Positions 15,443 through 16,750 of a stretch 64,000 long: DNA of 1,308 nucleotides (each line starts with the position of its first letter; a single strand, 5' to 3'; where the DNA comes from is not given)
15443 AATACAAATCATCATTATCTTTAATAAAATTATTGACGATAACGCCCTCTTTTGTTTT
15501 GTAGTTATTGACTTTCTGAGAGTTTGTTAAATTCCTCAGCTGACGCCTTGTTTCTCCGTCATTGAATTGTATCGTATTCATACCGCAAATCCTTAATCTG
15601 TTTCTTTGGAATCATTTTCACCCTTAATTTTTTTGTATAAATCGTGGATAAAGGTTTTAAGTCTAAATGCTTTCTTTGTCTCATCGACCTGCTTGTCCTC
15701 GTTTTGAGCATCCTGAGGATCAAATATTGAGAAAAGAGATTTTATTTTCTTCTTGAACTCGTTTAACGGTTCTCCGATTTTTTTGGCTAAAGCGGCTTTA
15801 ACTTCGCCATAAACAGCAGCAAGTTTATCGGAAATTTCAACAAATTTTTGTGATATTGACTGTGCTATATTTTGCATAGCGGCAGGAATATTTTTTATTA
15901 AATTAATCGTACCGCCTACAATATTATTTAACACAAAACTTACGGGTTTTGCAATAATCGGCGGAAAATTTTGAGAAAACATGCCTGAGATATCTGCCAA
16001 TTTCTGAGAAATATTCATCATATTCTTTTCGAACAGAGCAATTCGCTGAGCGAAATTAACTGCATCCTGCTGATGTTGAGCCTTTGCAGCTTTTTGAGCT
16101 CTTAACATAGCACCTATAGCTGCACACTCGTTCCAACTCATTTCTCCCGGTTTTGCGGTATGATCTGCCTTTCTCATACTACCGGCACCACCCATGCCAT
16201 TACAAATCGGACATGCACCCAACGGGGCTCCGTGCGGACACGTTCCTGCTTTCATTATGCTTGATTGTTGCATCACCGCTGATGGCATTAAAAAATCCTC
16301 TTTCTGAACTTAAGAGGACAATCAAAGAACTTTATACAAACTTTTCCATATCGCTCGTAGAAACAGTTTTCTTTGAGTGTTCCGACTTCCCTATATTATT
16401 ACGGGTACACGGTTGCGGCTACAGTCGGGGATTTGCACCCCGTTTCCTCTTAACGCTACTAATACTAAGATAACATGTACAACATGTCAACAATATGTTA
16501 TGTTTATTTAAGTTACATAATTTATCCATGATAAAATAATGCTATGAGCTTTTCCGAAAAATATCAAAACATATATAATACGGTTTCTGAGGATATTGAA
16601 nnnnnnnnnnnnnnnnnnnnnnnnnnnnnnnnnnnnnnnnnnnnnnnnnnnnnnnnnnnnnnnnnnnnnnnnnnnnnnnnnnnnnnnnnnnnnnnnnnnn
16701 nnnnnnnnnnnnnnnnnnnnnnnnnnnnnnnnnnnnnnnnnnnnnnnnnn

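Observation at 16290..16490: Cobalamin-riboswitch-like leader in front of an operon with no recognisable B12 connection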

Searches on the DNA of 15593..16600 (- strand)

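Call 3: search_rna_families(source=window, start=16200, end=16600, threshold=evalue, max_evalue=10, show_alignments=6)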
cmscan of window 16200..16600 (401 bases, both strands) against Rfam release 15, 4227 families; matches with E-value up to 10: 4.
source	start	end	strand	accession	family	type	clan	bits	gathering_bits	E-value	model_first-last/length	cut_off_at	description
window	16370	16464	-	RF01689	AdoCbl-II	Cis-reg; riboswitch;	CL00101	30.7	36.5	2.2e-05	1-81/81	no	AdoCbl-II (Cobalamin/B12) riboswitch aptamer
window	16386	16520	-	RF02740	Fwd6_3p_UTR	Cis-reg;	-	18.3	79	4.5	1-116/116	no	Soft rot Enterobacteriaceae Fwd 6 3'UTR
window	16428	16546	+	RF02368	Yfr21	Gene; sRNA;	-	14.7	100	7.6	1-205/205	no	Cyanobacterial functional RNA 21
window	16244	16345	-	RF01845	enod40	Gene;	-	9.4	45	6.6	97-222/263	no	Early nodulin 40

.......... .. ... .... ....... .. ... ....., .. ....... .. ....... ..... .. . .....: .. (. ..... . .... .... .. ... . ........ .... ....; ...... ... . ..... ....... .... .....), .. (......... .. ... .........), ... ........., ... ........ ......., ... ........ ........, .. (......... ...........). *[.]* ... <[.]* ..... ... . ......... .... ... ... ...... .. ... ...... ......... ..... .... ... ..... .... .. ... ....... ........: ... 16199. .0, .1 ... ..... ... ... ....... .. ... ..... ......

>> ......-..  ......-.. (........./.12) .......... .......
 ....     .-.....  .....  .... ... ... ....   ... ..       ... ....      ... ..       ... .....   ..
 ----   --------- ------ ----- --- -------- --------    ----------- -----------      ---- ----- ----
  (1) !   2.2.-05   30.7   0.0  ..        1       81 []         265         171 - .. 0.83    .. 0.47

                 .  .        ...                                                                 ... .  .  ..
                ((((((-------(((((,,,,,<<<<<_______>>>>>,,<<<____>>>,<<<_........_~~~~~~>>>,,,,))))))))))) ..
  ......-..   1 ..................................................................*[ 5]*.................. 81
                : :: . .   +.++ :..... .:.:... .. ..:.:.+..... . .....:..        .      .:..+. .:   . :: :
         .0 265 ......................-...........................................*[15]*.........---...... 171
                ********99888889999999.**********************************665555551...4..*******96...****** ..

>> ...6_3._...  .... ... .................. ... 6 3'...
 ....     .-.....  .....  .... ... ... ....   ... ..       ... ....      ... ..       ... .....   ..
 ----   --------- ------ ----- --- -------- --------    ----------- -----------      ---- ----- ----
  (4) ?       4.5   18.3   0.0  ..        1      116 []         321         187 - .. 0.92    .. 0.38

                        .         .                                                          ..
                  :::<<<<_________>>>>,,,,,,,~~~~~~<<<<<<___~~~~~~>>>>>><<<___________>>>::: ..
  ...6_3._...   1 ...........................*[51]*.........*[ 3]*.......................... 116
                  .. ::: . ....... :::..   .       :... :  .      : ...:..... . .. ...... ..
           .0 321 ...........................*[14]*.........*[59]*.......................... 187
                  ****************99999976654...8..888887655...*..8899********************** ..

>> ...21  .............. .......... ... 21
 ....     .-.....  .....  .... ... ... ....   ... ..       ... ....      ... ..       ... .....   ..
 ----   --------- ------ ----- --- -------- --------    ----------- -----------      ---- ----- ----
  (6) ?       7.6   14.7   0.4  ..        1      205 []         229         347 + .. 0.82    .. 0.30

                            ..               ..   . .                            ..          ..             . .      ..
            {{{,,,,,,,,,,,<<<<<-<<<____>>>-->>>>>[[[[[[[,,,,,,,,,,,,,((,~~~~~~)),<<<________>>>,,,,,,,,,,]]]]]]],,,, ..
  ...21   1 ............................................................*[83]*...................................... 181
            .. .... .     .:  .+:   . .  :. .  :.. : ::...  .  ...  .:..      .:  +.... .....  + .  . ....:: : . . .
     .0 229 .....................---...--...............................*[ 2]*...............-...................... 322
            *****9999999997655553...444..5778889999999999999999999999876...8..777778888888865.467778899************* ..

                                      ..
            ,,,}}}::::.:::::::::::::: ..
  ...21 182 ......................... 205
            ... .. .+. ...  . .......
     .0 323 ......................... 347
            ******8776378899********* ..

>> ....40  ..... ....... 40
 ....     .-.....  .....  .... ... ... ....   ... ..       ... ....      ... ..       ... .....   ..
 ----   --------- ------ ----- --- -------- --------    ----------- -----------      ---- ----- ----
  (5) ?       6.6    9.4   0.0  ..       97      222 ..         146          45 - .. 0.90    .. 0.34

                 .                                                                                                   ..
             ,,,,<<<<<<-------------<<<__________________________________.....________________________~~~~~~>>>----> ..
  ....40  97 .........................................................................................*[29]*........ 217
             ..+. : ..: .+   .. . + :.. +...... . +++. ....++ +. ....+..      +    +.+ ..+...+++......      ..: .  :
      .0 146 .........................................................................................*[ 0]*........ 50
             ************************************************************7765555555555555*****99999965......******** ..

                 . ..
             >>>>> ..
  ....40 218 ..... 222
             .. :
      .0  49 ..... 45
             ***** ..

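Call 12: search_rna_families(sources=[L002, L010, L021, L033, L041, L048, L073, L076, L078, L001, L004, L009, L018, L025, L037, L065, L055, L068, L051, L014], threshold=gathering, show_alignments=3)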
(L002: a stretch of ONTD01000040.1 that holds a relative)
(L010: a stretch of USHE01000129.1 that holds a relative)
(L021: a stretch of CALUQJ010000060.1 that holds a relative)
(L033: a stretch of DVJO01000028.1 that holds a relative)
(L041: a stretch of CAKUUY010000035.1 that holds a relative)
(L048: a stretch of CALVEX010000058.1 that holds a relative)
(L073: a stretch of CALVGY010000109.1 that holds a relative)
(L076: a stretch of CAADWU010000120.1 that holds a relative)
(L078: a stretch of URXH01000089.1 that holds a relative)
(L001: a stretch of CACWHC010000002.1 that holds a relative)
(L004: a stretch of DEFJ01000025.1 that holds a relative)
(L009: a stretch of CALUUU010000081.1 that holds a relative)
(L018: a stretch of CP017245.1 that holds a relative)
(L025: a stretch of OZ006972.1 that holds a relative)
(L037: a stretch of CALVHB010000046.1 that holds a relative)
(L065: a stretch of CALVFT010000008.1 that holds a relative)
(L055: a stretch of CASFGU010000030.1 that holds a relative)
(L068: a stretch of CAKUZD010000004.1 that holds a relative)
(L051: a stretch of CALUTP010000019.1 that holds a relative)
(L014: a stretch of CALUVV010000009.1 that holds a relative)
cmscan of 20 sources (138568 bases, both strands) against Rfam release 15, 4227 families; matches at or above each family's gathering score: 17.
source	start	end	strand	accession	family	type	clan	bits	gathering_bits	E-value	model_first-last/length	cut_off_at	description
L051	3823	3901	+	RF01689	AdoCbl-II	Cis-reg; riboswitch;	CL00101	50.8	36.5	4.6e-09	1-81/81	no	AdoCbl-II (Cobalamin/B12) riboswitch aptamer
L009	3819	3896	+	RF01689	AdoCbl-II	Cis-reg; riboswitch;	CL00101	48.8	36.5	2e-08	1-81/81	no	AdoCbl-II (Cobalamin/B12) riboswitch aptamer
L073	1158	1233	+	RF01689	AdoCbl-II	Cis-reg; riboswitch;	CL00101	47.7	36.5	4.3e-08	1-81/81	no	AdoCbl-II (Cobalamin/B12) riboswitch aptamer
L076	231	305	+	RF01689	AdoCbl-II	Cis-reg; riboswitch;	CL00101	44.1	36.5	5.3e-07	1-81/81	no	AdoCbl-II (Cobalamin/B12) riboswitch aptamer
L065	3818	3893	+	RF01689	AdoCbl-II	Cis-reg; riboswitch;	CL00101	44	36.5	6e-07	1-81/81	no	AdoCbl-II (Cobalamin/B12) riboswitch aptamer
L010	3818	3898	+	RF01689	AdoCbl-II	Cis-reg; riboswitch;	CL00101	43.9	36.5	6.5e-07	1-81/81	no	AdoCbl-II (Cobalamin/B12) riboswitch aptamer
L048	393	467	+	RF01689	AdoCbl-II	Cis-reg; riboswitch;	CL00101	43.9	36.5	6.3e-07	1-81/81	no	AdoCbl-II (Cobalamin/B12) riboswitch aptamer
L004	3824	3918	+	RF01689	AdoCbl-II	Cis-reg; riboswitch;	CL00101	42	36.5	2.4e-06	1-81/81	no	AdoCbl-II (Cobalamin/B12) riboswitch aptamer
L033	52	129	+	RF01689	AdoCbl-II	Cis-reg; riboswitch;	CL00101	41.9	36.5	2.7e-06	1-81/81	no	AdoCbl-II (Cobalamin/B12) riboswitch aptamer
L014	3808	3884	+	RF01689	AdoCbl-II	Cis-reg; riboswitch;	CL00101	41.9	36.5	2.7e-06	1-81/81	no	AdoCbl-II (Cobalamin/B12) riboswitch aptamer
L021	149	226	+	RF01689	AdoCbl-II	Cis-reg; riboswitch;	CL00101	40.2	36.5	8.5e-06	1-81/81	no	AdoCbl-II (Cobalamin/B12) riboswitch aptamer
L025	3834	3907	+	RF01689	AdoCbl-II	Cis-reg; riboswitch;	CL00101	39.8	36.5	1.1e-05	1-81/81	no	AdoCbl-II (Cobalamin/B12) riboswitch aptamer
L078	42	118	+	RF01689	AdoCbl-II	Cis-reg; riboswitch;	CL00101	39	36.5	2.1e-05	1-81/81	no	AdoCbl-II (Cobalamin/B12) riboswitch aptamer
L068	3845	3919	+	RF01689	AdoCbl-II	Cis-reg; riboswitch;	CL00101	38.5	36.5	3.1e-05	1-81/81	no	AdoCbl-II (Cobalamin/B12) riboswitch aptamer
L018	3863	3939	+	RF01689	AdoCbl-II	Cis-reg; riboswitch;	CL00101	38.3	36.5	3.5e-05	1-81/81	no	AdoCbl-II (Cobalamin/B12) riboswitch aptamer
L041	206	285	+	RF01689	AdoCbl-II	Cis-reg; riboswitch;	CL00101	37.1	36.5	7.8e-05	1-81/81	no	AdoCbl-II (Cobalamin/B12) riboswitch aptamer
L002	3184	3324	+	RF00174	Cobalamin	Cis-reg; riboswitch;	CL00101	32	31.5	0.00053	1-189/189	no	Cobalamin riboswitch aptamer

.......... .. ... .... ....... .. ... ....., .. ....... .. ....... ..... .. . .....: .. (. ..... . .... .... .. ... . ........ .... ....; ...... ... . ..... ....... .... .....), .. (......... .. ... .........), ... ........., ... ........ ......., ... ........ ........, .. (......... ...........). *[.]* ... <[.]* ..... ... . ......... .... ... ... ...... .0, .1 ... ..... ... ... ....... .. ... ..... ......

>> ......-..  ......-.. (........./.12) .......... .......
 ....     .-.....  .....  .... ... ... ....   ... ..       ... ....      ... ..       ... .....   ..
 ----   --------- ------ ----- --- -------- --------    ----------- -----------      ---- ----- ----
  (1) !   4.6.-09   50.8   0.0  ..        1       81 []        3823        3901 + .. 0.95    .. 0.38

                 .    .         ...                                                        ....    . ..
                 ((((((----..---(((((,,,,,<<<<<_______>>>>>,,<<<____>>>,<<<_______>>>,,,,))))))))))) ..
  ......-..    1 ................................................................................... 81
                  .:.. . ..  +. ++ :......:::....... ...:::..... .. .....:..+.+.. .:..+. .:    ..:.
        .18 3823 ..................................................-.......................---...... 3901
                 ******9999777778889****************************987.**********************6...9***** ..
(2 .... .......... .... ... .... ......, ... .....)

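Call 30: build_rna_model(alignment_id=A3, structure=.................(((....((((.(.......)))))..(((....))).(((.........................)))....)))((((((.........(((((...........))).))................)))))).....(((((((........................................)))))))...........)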
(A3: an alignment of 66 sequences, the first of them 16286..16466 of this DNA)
Model R1 built from alignment A3 (66 sequences, 222 columns); structure: as given.
model positions 157; base pairs 32; branch points 4; effective number of sequences 2.32; information 0.59 bits per position. Calibrated on 0.2 Mb of random sequence (short: E-values are rough).
structure used (alignment columns):
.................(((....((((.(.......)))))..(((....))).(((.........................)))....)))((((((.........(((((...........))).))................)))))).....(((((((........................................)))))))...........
